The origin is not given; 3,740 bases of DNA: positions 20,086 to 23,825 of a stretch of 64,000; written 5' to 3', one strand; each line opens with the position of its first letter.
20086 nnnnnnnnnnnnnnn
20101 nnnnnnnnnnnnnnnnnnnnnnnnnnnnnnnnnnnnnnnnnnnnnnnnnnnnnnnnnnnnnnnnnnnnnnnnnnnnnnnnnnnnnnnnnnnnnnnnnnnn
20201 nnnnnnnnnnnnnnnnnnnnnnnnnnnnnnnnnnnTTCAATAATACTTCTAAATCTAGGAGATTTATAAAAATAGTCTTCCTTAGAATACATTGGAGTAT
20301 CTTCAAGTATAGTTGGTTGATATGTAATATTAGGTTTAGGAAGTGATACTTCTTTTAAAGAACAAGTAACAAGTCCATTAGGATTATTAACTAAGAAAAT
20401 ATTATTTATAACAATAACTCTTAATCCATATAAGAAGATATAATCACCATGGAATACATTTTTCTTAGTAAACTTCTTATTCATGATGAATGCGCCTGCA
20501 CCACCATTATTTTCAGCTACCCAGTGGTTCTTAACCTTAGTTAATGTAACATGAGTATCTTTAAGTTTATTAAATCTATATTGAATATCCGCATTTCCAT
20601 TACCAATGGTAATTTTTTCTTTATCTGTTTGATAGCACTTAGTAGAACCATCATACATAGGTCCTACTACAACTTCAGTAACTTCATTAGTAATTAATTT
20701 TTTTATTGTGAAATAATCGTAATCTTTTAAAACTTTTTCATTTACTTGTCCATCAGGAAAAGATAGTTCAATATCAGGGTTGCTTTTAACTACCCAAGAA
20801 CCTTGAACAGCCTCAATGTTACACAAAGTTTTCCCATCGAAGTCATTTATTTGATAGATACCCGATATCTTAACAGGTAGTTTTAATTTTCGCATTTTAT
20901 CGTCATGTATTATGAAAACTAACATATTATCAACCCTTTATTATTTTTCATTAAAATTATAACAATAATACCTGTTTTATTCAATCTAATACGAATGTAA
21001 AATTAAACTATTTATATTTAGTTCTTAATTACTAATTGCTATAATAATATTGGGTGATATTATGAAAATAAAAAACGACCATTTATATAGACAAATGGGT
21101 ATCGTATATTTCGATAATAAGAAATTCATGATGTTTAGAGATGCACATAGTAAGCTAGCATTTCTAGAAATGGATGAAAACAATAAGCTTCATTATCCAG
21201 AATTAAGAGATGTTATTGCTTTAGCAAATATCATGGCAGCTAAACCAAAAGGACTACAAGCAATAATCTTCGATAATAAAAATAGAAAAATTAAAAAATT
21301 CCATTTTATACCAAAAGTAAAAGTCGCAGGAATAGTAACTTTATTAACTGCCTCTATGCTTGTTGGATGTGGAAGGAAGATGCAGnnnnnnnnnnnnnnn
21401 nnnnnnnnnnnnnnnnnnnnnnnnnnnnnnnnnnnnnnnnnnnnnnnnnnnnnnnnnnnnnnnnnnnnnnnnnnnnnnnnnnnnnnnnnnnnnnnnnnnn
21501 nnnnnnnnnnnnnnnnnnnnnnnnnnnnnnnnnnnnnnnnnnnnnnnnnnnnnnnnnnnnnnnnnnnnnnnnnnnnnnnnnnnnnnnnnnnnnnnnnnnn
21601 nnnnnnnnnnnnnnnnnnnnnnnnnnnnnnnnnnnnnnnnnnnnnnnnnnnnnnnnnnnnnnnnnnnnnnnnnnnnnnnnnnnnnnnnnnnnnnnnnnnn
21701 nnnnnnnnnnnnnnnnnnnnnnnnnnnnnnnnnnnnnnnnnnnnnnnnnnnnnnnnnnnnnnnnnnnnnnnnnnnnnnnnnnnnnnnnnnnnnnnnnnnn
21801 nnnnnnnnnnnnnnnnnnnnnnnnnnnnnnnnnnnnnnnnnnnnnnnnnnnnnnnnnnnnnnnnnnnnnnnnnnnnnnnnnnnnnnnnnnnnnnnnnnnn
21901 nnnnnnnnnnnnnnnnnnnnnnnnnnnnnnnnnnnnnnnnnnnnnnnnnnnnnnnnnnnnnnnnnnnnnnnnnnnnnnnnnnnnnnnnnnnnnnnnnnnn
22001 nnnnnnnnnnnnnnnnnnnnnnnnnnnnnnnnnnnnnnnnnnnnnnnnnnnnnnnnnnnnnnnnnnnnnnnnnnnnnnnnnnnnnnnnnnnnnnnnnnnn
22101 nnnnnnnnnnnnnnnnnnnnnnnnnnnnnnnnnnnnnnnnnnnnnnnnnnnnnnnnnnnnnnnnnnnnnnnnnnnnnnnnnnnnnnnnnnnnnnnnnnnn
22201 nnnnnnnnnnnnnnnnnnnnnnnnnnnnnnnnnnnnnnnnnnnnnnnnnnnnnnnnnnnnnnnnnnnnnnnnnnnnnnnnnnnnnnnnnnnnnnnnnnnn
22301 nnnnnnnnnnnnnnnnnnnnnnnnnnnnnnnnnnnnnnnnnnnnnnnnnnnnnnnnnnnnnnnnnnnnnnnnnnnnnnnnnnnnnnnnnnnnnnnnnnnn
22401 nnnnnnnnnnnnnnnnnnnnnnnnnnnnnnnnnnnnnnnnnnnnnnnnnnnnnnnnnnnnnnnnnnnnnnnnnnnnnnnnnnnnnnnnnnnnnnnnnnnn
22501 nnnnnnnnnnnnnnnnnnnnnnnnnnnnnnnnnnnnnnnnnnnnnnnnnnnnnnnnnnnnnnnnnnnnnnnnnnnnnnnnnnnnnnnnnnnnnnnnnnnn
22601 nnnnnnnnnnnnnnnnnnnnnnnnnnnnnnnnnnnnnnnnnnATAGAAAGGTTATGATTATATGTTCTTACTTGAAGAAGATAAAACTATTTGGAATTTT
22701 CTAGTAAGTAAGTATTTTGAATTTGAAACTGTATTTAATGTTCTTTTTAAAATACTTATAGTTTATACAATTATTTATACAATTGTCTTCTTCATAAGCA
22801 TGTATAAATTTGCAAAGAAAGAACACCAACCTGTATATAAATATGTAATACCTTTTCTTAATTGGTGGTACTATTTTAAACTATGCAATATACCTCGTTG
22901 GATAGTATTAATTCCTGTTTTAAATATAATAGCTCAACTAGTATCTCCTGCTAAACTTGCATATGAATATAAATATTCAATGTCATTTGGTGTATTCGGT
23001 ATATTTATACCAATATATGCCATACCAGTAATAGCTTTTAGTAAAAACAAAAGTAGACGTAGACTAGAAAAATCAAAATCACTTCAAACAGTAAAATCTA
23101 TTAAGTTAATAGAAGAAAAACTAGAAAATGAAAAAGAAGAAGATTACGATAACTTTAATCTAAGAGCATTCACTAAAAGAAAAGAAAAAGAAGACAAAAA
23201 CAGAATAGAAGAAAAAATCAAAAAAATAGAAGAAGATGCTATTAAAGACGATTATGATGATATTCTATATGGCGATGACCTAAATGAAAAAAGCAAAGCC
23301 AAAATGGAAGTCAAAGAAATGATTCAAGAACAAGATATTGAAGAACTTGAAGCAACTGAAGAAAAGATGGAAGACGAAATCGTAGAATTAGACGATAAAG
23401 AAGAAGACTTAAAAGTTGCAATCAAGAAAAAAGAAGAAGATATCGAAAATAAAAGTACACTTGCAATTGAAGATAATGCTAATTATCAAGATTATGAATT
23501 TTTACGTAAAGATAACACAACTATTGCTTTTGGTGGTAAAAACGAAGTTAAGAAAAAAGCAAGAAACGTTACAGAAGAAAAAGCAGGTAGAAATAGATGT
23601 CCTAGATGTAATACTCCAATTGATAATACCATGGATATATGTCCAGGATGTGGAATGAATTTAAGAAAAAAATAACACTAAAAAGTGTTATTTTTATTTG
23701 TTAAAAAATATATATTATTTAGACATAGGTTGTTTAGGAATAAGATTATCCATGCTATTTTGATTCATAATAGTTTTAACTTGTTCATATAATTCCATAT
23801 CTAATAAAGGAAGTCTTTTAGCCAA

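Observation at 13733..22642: Minimal type VIIb-like secretion locus lacking EssB/EsaA/EssA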

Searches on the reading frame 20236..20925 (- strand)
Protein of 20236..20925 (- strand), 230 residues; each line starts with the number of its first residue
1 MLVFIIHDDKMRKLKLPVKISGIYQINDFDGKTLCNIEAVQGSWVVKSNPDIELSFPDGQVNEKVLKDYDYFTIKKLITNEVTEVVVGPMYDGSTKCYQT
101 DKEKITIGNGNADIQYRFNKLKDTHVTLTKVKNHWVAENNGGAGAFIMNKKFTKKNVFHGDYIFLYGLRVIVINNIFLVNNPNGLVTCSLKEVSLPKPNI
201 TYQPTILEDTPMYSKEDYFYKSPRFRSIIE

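Call 52: search_solved_structures(query=A5, max_evalue=10, show_alignments=3)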
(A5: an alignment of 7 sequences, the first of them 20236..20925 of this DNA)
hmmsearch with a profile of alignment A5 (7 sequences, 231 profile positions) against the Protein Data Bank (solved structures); distinct sequences matched with E-value up to 10: 7.
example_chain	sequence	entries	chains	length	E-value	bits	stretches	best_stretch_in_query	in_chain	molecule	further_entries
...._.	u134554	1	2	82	0.13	14.9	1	79-124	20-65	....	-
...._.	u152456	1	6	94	0.21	14.2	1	143-203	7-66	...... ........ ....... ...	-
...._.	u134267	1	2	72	0.23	14.1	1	80-124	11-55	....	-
9uzo_J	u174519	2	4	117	0.31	13.7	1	143-202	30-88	Virion membrane protein OPG147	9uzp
6i8g_B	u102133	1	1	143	0.93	12.1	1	68-148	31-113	EDS1-specific nanobody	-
6ccd_A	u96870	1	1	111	1.2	11.7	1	100-153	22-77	ABC transporter ATP-binding/permease protein Rv1747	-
8gpt_D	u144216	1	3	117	1.9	11.1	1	67-145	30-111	YD6_VH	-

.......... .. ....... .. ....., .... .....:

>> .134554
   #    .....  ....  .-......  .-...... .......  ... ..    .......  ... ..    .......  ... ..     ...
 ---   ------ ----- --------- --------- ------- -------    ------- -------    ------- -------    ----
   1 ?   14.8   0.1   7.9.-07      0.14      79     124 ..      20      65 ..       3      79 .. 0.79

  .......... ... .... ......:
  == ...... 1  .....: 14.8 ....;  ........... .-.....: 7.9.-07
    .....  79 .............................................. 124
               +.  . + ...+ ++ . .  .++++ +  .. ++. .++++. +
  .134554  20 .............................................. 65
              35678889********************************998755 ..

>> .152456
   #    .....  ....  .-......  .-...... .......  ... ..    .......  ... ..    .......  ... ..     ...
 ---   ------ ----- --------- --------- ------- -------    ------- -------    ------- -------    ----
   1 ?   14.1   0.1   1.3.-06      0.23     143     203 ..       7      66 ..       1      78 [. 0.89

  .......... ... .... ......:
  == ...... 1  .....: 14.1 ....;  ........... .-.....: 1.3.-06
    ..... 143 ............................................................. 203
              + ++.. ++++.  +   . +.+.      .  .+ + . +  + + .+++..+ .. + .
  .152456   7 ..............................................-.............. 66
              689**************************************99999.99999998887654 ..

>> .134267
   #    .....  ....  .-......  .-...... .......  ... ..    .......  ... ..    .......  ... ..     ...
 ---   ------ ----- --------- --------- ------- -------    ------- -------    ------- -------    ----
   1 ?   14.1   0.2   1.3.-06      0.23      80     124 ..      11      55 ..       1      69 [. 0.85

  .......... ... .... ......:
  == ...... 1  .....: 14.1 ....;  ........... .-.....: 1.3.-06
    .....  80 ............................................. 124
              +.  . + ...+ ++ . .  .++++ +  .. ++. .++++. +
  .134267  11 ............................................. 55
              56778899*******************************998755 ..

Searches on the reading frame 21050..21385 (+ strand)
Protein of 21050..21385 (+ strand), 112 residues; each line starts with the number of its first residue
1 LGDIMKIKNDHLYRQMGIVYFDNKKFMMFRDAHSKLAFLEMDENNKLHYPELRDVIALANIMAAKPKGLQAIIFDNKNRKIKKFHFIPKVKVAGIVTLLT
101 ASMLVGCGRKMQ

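Call 87: search_protein_representatives(protein=window:21050-21385:+)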
Query: 112 residues. Proteins with E-value up to 0.001 (for the whole library): 32; up to 1e-10: 8; up to 1e-30: 0. The best 32 are listed.
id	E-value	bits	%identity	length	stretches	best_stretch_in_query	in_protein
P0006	1.2e-22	96.4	50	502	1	5-108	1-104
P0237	9.5e-19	83.8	43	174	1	5-109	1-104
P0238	9.3e-16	74.2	40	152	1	6-108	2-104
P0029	3.6e-15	72.3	42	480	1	5-110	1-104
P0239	3.7e-12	62.7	38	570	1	5-104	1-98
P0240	1.9e-11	60.4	38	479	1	12-111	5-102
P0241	4.6e-11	59.1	36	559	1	6-104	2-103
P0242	8.1e-11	58.3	39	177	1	10-100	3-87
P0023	1.1e-10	57.9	39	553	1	11-104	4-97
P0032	2.1e-09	53.8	39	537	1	5-100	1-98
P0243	2.1e-09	53.8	35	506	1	10-108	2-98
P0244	5.7e-09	52.4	41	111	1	10-75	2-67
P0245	1.1e-08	51.5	29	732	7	35-84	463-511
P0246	2.6e-08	50.3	35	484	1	10-95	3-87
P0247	7.6e-08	48.8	44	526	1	5-109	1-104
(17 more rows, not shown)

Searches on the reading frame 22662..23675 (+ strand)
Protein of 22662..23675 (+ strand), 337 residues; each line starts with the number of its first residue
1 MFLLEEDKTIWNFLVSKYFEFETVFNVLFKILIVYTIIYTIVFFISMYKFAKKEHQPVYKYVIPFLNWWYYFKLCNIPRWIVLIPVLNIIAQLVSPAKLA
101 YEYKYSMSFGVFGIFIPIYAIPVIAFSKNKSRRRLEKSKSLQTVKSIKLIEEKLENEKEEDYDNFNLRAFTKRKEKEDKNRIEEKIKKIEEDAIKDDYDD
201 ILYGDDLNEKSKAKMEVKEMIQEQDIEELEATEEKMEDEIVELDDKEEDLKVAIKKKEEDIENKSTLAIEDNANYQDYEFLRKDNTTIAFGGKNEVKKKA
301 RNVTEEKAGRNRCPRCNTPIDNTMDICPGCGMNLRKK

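Call 4: search_protein_families(library=pfam, proteins=[window:22662-23675:+], max_evalue=1)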
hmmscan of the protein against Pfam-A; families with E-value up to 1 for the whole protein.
window:22662-23675:+ (337 aa): 11 families
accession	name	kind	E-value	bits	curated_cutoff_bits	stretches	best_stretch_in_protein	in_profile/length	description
PF18936.5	DUF5684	-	4.3e-05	24.5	27.4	1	62-129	4-75/81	Family of unknown function (DUF5684)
PF11290.13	DUF3090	-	0.00079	19.8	27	1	190-327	41-170/170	Protein of unknown function (DUF3090)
PF12773.13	DZR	-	0.0024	18.4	27.3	1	311-331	25-45/45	Double zinc ribbon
PF13240.11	Zn_Ribbon_1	-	0.0029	17.8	25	1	313-333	2-22/23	zinc-ribbon domain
PF13248.11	Zn_ribbon_3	-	0.0039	17.1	27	1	311-334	3-26/26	zinc-ribbon domain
PF24460.1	DUF7575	-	0.022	14.5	28.5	1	310-332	3-25/28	Domain of unknown function (DUF7575)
PF17032.10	Zn_ribbon_15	-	0.027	15.7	28.9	1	307-331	51-73/73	zinc-ribbon family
PF18912.6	DZR_2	-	0.11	12.8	27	1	312-334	9-31/56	Double zinc ribbon domain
PF10571.15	UPF0547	-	0.15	12.6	29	1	313-331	3-21/26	Uncharacterised protein family UPF0547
PF14446.12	Prok-RING_1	-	0.32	11.4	29.1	1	311-331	5-27/54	Prokaryotic RING finger family 1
PF24463.1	DUF7577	-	0.45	10.6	28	1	312-335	4-27/27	Domain of unknown function (DUF7577)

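Call 5: search_protein_families(library=ncbifam, proteins=[window:22662-23675:+], max_evalue=1)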
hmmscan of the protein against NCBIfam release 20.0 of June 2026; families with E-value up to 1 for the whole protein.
window:22662-23675:+ (337 aa): 6 families
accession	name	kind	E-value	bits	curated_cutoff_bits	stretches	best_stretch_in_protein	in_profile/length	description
NF049953.1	ribbon_DG_selen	exception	0.00095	19.1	130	1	272-334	110-171/172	zinc ribbon-containing (seleno)protein DG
TIGR03847.1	TIGR03847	subfamily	0.0077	16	117.25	1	205-328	56-174/177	conserved hypothetical protein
NF041844.1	lipo_RadB_fam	equivalog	0.012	15.7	70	1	108-276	2-152/180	RadB family lipoprotein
NF003007.0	PRK03818.1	equivalog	0.067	11.7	449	1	91-241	150-294/553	putative transporter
TIGR01934.1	MenG_MenH_UbiE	subfamily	0.096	12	158.35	1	233-298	58-122/223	ubiquinone/menaquinone biosynthesis methyltransferase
NF001605.0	PRK00398.1-2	equivalog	0.15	12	63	1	312-331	3-25/43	DNA-directed RNA polymerase subunit P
